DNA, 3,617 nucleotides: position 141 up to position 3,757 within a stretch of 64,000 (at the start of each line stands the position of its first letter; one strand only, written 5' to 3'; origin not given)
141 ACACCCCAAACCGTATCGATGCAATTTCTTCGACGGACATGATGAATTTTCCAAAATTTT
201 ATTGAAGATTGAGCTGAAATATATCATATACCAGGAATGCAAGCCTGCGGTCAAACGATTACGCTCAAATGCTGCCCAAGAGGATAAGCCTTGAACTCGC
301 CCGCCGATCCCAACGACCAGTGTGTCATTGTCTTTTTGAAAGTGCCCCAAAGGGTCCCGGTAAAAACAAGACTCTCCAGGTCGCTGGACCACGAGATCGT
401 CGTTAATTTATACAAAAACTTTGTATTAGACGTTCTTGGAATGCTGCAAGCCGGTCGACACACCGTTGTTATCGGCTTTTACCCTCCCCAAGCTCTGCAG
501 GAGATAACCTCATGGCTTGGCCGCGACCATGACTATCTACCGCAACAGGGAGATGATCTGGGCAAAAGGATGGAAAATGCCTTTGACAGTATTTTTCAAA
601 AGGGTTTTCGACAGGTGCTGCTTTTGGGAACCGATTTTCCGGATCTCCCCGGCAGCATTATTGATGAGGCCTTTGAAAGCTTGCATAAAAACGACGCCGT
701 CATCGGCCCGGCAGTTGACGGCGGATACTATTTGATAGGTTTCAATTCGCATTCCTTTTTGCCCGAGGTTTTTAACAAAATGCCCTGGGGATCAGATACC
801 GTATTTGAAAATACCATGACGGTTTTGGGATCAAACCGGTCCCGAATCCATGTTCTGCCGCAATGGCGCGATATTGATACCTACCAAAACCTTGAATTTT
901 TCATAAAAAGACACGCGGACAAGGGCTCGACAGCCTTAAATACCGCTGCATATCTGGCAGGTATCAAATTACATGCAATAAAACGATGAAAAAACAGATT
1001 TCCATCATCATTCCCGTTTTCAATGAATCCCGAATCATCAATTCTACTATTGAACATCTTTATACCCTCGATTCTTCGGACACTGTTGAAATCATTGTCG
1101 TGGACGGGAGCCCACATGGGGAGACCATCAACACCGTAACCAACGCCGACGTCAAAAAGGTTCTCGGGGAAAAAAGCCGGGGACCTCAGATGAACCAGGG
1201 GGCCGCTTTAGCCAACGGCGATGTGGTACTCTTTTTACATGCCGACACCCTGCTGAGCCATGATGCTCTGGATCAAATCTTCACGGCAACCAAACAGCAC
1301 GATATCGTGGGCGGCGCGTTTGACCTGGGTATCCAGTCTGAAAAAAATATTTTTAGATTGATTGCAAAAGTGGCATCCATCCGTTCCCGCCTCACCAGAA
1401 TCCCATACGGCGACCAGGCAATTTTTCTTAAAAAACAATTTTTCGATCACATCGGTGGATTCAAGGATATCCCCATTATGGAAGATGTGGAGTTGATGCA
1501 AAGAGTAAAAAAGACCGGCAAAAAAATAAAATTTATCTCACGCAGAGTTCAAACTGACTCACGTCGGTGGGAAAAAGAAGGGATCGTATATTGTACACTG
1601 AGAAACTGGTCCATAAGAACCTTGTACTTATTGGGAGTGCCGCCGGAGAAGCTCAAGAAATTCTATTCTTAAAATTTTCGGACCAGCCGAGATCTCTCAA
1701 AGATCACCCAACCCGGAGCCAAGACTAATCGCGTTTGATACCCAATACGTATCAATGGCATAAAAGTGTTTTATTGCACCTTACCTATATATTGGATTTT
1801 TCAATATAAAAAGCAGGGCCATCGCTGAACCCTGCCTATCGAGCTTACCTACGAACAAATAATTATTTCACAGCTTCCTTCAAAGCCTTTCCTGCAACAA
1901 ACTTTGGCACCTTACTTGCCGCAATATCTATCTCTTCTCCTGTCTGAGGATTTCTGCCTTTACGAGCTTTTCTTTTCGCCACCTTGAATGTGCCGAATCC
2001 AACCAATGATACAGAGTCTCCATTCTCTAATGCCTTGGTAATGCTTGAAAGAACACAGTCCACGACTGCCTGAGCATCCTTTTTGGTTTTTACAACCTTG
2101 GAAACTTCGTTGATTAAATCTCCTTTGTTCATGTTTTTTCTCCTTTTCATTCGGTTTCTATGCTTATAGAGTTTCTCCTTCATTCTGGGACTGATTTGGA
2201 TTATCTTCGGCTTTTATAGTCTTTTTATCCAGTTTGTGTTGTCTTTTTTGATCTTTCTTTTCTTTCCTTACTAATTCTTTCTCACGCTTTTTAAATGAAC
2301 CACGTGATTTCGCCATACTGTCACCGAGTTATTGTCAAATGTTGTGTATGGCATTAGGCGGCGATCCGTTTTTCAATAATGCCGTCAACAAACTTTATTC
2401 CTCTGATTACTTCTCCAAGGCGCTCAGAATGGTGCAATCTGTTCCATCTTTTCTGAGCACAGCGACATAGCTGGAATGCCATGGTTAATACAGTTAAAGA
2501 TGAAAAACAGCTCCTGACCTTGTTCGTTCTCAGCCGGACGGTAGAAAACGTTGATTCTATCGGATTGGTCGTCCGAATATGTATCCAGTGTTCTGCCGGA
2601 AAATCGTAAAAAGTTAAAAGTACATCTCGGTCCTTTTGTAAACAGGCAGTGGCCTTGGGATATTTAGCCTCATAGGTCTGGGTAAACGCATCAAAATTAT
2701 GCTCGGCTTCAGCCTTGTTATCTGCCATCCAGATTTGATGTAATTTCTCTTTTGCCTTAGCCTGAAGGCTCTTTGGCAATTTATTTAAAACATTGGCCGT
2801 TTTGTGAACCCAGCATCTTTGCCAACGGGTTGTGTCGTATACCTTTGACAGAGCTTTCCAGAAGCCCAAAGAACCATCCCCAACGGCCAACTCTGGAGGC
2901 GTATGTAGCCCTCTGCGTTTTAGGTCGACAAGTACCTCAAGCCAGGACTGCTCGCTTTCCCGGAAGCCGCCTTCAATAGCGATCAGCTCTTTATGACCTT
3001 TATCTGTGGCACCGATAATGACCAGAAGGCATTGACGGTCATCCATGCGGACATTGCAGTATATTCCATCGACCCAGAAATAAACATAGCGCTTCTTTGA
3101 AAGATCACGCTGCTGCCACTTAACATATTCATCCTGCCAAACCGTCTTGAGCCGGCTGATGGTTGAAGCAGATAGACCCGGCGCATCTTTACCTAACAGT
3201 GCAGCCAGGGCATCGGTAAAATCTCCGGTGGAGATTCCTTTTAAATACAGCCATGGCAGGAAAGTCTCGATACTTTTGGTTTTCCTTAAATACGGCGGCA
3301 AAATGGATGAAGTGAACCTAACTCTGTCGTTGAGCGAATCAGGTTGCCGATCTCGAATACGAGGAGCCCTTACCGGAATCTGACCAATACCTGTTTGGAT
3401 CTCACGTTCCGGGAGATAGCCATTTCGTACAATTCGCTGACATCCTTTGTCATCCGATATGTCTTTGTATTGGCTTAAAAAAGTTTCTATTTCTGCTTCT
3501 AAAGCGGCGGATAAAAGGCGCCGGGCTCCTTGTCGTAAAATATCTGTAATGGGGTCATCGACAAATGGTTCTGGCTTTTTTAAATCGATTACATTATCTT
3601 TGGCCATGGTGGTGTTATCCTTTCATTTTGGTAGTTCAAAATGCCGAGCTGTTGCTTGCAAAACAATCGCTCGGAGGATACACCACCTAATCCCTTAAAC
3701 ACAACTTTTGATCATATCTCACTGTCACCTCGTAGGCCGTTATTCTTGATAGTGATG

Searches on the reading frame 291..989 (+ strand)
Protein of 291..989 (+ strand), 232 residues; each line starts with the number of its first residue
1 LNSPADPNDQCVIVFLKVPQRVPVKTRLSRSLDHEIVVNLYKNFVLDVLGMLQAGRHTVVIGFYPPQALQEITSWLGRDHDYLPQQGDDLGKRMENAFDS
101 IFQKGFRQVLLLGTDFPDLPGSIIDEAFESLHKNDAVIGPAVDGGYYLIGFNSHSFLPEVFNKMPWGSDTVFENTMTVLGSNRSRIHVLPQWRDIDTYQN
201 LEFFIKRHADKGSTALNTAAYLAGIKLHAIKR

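Call 26: search_protein_families(library=ncbifam, proteins=[window:291-989:+], max_evalue=0.000001)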
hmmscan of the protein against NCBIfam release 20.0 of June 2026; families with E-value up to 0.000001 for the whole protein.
window:291-989:+ (232 aa): 2 families
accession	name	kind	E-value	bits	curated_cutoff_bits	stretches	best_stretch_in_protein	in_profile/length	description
TIGR04282.1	glyco_like_cofC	hypoth_equivalog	2.6e-54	183.9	134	1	12-201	1-189/189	TIGR04282 family arsenosugar biosynthesis glycosyltransferase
TIGR03552.1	F420_cofC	equivalog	7.2e-09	35.5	105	1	24-202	12-185/196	2-phospho-L-lactate guanylyltransferase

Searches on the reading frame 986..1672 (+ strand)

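Call 26: search_protein_families(library=ncbifam, proteins=[window:986-1672:+], max_evalue=0.000001)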
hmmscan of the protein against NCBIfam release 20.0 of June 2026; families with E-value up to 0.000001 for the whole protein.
window:986-1672:+ (228 aa): 4 families
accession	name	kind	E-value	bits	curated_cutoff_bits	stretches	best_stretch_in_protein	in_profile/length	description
TIGR04283.1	glyco_like_mftF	equivalog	1.8e-73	246.8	182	1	5-227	1-221/221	TIGR04283 family arsenosugar biosynthesis glycosyltransferase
TIGR03965.1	mycofact_glyco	equivalog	7.2e-13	48.2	280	1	3-183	74-272/467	mycofactocin biosynthesis glycosyltransferase MftF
TIGR03937.1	PgaC_IcaA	equivalog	1.9e-11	43.6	422.3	1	3-109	45-157/407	poly-beta-1,6-N-acetyl-D-glucosamine synthase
NF041875.1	EPS_EpsD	equivalog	2.5e-09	37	370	0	5-97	1-99/325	exopolysaccharide biosynthesis glycosyltransferase EpsD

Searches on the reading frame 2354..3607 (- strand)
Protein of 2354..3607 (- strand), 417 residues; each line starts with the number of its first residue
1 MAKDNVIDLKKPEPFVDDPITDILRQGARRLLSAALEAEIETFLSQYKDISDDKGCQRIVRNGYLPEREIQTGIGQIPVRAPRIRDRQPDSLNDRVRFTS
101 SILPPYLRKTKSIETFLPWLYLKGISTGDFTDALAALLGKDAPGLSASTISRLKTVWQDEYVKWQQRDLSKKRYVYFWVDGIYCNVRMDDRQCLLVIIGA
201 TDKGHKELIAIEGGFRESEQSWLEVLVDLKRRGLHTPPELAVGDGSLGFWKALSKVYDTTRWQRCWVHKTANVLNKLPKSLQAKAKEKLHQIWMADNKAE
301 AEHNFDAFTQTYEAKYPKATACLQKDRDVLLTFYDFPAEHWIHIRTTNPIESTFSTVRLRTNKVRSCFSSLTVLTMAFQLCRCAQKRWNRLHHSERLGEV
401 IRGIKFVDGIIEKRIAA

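Call 26: search_protein_families(library=ncbifam, proteins=[window:2354-3607:-], max_evalue=0.000001)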
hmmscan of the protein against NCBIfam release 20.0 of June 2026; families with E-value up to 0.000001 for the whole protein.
window:2354-3607:- (417 aa): 3 families
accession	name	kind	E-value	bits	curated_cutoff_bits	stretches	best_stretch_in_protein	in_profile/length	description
NF033543.2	transpos_IS256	equivalog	1.5e-96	323.3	150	1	55-378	14-332/338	IS256 family transposase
NF041731.2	transpos_ISH6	equivalog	6.8e-19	67.9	240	1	25-364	27-383/414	ISH6 family transposase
NF033544.1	transpos_IS1249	exception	7e-12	45.2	300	1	152-309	75-213/382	IS1249 family transposase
